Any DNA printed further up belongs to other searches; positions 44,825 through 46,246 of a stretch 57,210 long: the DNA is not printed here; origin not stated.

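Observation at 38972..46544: Seven-gene operon syntenic with apeH-apeP of aryl-polyene clusters but lacking ACP, ketoreductase, second KS/CLF and aryl-starter genes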

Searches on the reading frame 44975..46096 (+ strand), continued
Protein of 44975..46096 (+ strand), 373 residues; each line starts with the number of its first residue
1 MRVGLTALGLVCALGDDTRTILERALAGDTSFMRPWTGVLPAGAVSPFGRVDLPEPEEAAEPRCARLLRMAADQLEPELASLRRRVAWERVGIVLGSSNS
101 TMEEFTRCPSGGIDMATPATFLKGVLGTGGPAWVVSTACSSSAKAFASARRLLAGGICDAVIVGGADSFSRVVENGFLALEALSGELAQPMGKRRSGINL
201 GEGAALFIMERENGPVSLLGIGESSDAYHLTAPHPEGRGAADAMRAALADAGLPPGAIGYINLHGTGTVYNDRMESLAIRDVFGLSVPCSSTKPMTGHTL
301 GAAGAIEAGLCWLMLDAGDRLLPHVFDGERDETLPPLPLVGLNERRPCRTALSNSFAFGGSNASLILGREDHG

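Call 35: find_encoding_contigs(protein=P0245, flank=10000, max_places=3)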
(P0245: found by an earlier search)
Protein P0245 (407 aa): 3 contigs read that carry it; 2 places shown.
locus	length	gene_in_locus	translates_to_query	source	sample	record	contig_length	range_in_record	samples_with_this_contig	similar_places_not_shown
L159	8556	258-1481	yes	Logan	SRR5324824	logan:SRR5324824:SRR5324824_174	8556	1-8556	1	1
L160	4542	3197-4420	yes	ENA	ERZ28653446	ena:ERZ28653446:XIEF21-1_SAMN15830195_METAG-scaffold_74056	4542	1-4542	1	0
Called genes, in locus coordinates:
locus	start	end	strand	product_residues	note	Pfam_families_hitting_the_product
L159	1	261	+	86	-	?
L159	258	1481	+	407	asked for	PF00109:ketoacyl-synt, PF02801:Ketoacyl-synt_C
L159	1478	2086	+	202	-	PF13723:Ketoacyl-synt_2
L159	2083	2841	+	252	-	PF01553:Acyltransferase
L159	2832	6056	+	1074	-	PF02837:Glyco_hydro_2_N, PF00703:Glyco_hydro_2, PF02836:Glyco_hydro_2_C (faint)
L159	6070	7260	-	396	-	-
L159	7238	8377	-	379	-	PF03235:GmrSD_N, PF04326:SLFN_AlbA_2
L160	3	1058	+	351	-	?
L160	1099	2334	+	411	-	PF01408:GFO_IDH_MocA, PF02894:GFO_IDH_MocA_C (weak), PF22725:GFO_IDH_MocA_C3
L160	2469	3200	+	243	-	PF00106:adh_short, PF08659:KR, PF13561:adh_short_C2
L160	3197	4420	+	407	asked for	PF00109:ketoacyl-synt, PF02801:Ketoacyl-synt_C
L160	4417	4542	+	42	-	?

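Call 38: find_related_loci(query=P0241, collection=genome_contigs, flank=10000)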
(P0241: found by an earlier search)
Query P0241 (407 aa) in genome_contigs; peptide patterns used: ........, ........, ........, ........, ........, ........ (x = any residue, [..] = any of these).
412 stretches matched a pattern; 329 encode a relative of the query (tblastn E <= 1e-3); the best 80 are kept; 80 distinct loci.
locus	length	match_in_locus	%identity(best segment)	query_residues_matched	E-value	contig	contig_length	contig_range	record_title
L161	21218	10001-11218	78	1-406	0e+0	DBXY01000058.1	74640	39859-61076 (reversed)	MAG TPA_asm: Verrucomicrobia bacterium UBA1200 UBA1200_contig_32107, whole genome shotgun sequence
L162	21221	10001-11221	78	1-407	0e+0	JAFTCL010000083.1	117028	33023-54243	MAG: Kiritimatiellae bacterium isolate RGIG3692 Goat_Rumen.Co__c2915044, whole genome shotgun sequence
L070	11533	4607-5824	77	1-406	0e+0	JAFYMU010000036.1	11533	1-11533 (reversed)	MAG: Kiritimatiellae bacterium isolate RGIG7233 Water_buffalos_Cecum-2__c237991, whole genome shotgun sequence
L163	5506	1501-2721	77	1-407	0e+0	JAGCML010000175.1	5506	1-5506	MAG: Kiritimatiellae bacterium isolate RGIG9925 Yak_Rectum.Co__c2287026, whole genome shotgun sequence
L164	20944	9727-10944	78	1-406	0e+0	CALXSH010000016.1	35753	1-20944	MAG: uncultured Kiritimatiellaeota bacterium isolate BRZ_RB__bin17 genome assembly, contig: BRZ_RB__NODE_984_length_3575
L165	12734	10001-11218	76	1-406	0e+0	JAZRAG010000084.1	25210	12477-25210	MAG: Candidatus Spyradenecus sp. isolate T1900045144_TC20190138.MAGScoT_cleanbin_000013 SGB_4932_k141_2480098, whole gen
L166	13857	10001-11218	74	1-406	0e+0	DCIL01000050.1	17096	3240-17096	MAG TPA_asm: Verrucomicrobia bacterium UBA1727 UBA1727_contig_5755, whole genome shotgun sequence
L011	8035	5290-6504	72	1-406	0e+0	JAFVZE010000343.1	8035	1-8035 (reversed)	MAG: Kiritimatiellae bacterium isolate RGIG5528 Sheep_Colon.Co__c2762674, whole genome shotgun sequence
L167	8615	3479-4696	73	1-406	0e+0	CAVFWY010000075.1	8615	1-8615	Gemmiger sp. isolate H07675-L1_cleanbin_000058 genome assembly, contig: Spades_H07675-L1_contig_6528, whole genome shotg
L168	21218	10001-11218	73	1-406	0e+0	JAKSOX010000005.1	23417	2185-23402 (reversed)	MAG: Kiritimatiellia bacterium isolate Horse_feces188 MAG188_5, whole genome shotgun sequence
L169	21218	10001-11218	71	1-406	0e+0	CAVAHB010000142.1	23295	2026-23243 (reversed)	Faecalibacterium sp. CAG:74 isolate H07660-L1_cleanbin_000019 genome assembly, contig: Spades_H07660-L1_contig_692, whol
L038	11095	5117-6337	71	1-407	0e+0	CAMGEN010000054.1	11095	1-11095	MAG: uncultured Verrucomicrobia bacterium isolate SRR11551368_bin.30_metaWRAP_v1.3_MAG genome assembly, contig: ERZ11474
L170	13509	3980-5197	71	1-406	0e+0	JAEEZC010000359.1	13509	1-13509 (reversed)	MAG: Verrucomicrobia bacterium isolate Tb.RUG.75 k141_11593295_flag=0_multi=16.4048_len=13509, whole genome shotgun sequ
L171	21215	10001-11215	70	1-406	0e+0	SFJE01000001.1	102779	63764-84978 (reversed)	MAG: Lentisphaeraceae bacterium isolate W1P29.020 Contig24, whole genome shotgun sequence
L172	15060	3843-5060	71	1-406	0e+0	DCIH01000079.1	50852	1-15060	MAG TPA_asm: Verrucomicrobia bacterium UBA1731 UBA1731_contig_6729, whole genome shotgun sequence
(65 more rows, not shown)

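Call 41: search_protein_families(library=pfam, proteins=[L162:1620-2699:+, L162:2650-4635:+, L162:4644-5393:+, L162:5398-6933:+, L162:6937-8769:+, L162:8738-9982:+, L162:11226-11828:+, L162:11856-12941:+, L162:13057-14484:+, L162:14492-15628:+], max_evalue=0.01)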
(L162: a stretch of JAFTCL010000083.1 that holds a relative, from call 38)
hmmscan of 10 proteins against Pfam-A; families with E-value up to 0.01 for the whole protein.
L162:1620-2699:+ (359 aa): 2 families
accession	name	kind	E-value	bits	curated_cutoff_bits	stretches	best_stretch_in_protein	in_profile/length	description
PF19580.5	Exo_endo_phos_3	-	5.6e-53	180.4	27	1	38-345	2-310/311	Endonuclease/Exonuclease/phosphatase family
PF03372.29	Exo_endo_phos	-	6.5e-09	36.3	24.5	1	39-239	1-173/225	Endonuclease/Exonuclease/phosphatase family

L162:2650-4635:+ (661 aa): 7 families
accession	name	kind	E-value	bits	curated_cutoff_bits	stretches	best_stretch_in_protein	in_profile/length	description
PF00580.27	UvrD-helicase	-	1.9e-75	254.5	23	1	20-282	1-267/271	UvrD/REP helicase N-terminal domain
PF13361.12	UvrD_C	-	1.1e-45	157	25.6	2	528-623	256-346/350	UvrD-like helicase C-terminal domain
PF13245.12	AAA_19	-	4.1e-20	72.8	25.1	1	27-269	4-132/134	AAA domain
PF13538.12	UvrD_C_2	-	1.6e-13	50.7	27.4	1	564-622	2-51/52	UvrD-like helicase C-terminal domain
PF13604.12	AAA_30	-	1.4e-08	35.2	27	1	20-97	2-79/191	AAA domain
PF01443.25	Viral_helicase1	-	8.3e-08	32.8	21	1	564-623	177-227/228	Viral superfamily 1 RNA helicase core domain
PF13087.12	AAA_12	-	0.0064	16.5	27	0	559-622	134-190/195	AAA domain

L162:4644-5393:+ (249 aa): 4 families
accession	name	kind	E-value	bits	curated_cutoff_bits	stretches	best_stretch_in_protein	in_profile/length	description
PF12679.13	ABC2_membrane_2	-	1.8e-16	60.7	27.2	1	59-185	73-197/283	ABC-2 family transporter protein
PF12730.13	ABC2_membrane_4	-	1.5e-07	32.1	27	1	24-168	21-164/179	ABC-2 family transporter protein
PF12698.13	ABC2_membrane_3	-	1.8e-05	24.4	31.6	1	63-234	170-311/347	ABC-2 family transporter protein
PF13346.12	ABC2_membrane_5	-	0.00011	22.2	25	1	61-215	40-180/205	ABC-2 family transporter protein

L162:5398-6933:+ (511 aa): 3 families
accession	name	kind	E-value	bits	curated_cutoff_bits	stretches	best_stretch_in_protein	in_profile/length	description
PF09822.16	ABC_transp_aux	-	2.9e-19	69.9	34.7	1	206-452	2-288/288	ABC-type uncharacterized transport system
PF23355.1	IFT52_GIFT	-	2.6e-06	27.2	27.2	1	256-300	45-89/246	IFT52 GIFT domain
PF14258.12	DUF4350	-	0.00028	21.7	30.4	1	227-444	8-174/181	Domain of unknown function (DUF4350)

L162:6937-8769:+ (610 aa): 1 family
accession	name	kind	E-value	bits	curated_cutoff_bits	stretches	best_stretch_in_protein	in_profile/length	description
PF14238.11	DUF4340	-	3.1e-37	129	25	4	70-246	1-169/183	Domain of unknown function (DUF4340)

L162:8738-9982:+ (414 aa): 2 families
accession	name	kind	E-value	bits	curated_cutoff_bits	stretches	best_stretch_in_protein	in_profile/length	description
PF00926.24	DHBP_synthase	-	1.4e-84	282.8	26.4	1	25-215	1-191/191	3,4-dihydroxy-2-butanone 4-phosphate synthase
PF00925.25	GTP_cyclohydro2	-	1.2e-73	246.6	23.3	1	227-390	4-165/165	GTP cyclohydrolase II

L162:11226-11828:+ (200 aa): 1 family
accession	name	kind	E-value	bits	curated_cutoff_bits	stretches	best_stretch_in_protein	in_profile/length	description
PF13723.12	Ketoacyl-synt_2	-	3e-27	96.1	25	1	13-126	11-124/223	Beta-ketoacyl synthase, N-terminal domain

L162:11856-12941:+ (361 aa): 3 families
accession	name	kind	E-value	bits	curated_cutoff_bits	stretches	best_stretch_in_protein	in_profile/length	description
PF00483.29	NTP_transferase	-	5.2e-35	121.6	21.2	1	7-286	2-239/245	Nucleotidyl transferase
PF22640.1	ManC_GMP_beta-helix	-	9.2e-15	54.7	27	1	297-350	1-54/55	MannoseP isomerase/GMP-like beta-helix domain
PF12804.13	NTP_transf_3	-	2.1e-09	38.2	27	1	7-132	1-112/160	MobA-like NTP transferase domain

L162:13057-14484:+ (475 aa): 2 families
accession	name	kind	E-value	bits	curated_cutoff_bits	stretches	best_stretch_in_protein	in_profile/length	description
PF00245.25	Alk_phosphatase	-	1.2e-69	235.8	24.4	1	32-472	2-419/423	Alkaline phosphatase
PF01676.23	Metalloenzyme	-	0.00063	19.8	24.3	1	238-312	130-202/252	Metalloenzyme superfamily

L162:14492-15628:+ (378 aa): 1 family
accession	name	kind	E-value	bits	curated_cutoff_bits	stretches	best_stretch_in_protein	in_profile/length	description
PF07907.16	YibE_F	-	7.3e-72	242.2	27.2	1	130-368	3-241/241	YibE/F-like protein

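Call 42: find_encoding_contigs(protein=P0013, flank=10000, max_places=2)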
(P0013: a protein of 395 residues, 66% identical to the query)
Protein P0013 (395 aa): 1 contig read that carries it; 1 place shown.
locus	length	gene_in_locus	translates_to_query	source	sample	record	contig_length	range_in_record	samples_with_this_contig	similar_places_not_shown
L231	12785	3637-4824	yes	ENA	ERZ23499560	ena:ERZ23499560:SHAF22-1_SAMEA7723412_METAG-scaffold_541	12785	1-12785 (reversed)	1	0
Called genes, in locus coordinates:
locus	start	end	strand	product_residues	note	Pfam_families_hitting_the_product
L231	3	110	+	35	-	?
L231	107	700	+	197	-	-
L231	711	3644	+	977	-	-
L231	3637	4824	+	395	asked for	PF00109:ketoacyl-synt, PF02801:Ketoacyl-synt_C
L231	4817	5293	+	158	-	PF22817:ApeP-like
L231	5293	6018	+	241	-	PF00106:adh_short, PF08659:KR, PF13561:adh_short_C2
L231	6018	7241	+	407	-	PF00109:ketoacyl-synt, PF02801:Ketoacyl-synt_C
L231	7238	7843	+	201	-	PF13723:Ketoacyl-synt_2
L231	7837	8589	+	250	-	PF01553:Acyltransferase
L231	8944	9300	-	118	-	-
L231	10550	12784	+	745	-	?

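Call 53: search_protein_families(library=pfam, proteins=[L152:2-1114:+, L164:1085-1456:+, L005:3446-3898:+], max_evalue=1)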
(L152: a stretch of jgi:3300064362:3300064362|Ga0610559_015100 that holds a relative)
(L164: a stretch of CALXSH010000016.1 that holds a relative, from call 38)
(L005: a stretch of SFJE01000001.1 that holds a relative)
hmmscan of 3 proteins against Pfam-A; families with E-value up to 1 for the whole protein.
L152:2-1114:+ (370 aa): 2 families
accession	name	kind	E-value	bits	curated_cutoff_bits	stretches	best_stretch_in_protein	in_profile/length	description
PF17132.9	Glyco_hydro_106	-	1.9e-21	76.7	29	1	6-87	456-536/743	alpha-L-rhamnosidase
PF13045.11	DUF3905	-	0.13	12.8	27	0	19-52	32-65/84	Protein of unknown function (DUF3905)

L164:1085-1456:+ (124 aa): 0 families

L005:3446-3898:+ (150 aa): 1 family
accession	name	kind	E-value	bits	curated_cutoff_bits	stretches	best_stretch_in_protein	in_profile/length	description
PF11239.13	DUF3040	-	0.72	10.6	24.7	1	71-129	24-80/84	Protein of unknown function (DUF3040)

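Call 81: search_solved_structures(query=window:44975-46096:+, max_evalue=1e-20)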
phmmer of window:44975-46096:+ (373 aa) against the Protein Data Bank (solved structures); distinct sequences matched with E-value up to 1e-20: 70 (the best 60 are shown).
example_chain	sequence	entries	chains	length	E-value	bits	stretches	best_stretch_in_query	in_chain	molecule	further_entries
6qsp_A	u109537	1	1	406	9.6e-86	291.3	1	4-368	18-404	Beta-ketoacyl synthase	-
7f28_B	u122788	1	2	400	1.4e-70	241.3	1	54-368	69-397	Putative 3-oxoacyl-[ACP] synthase FabV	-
9s5h_B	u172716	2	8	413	1.6e-47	165.5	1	126-367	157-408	3-oxoacyl-(Acyl-carrier-protein) synthase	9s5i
3o04_A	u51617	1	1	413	1.5e-43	152.4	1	132-369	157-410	beta-keto-acyl carrier protein synthase II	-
5sxo_A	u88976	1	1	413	1.9e-43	152.1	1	132-369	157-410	3-oxoacyl-[acyl-carrier-protein] synthase 2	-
1j3n_A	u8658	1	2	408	2.9e-41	144.9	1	126-367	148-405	3-oxoacyl-(acyl-carrier protein) synthase II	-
4jga_A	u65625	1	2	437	1.2e-40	142.8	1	126-367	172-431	3-oxoacyl-[acyl-carrier-protein] synthase 2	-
4ls5_A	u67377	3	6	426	2.4e-40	141.9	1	114-367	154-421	3-oxoacyl-[acyl-carrier-protein] synthase 2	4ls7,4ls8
4ls6_A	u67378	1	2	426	2.5e-40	141.8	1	114-367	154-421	3-oxoacyl-[acyl-carrier-protein] synthase 2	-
1ox0_A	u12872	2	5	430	5.2e-39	137.5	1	126-369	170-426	Beta ketoacyl-acyl carrier protein synthase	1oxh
1b3n_A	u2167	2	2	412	6.5e-39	137.2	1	121-367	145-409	PROTEIN (KETOACYL ACYL CARRIER PROTEIN SYNTHASE 2) | BETA-KETOACYL ACP SYNTHASE II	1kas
6okg_A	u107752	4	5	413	6.5e-39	137.1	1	121-367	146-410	3-oxoacyl-[acyl-carrier-protein] synthase 2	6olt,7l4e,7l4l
2gfw_A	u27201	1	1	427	7.3e-39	137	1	121-367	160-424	3-oxoacyl-[acyl-carrier-protein] synthase 2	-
2rjt_A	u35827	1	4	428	1.2e-38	136.3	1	126-367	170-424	Beta-ketoacyl-ACP synthase II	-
4r8e_A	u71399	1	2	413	2.4e-38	135.3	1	121-367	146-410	3-oxoacyl-[acyl-carrier-protein] synthase 2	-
7f27_A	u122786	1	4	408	7.9e-28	100.7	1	123-369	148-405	3-oxoacyl-(Acyl-carrier-protein) synthase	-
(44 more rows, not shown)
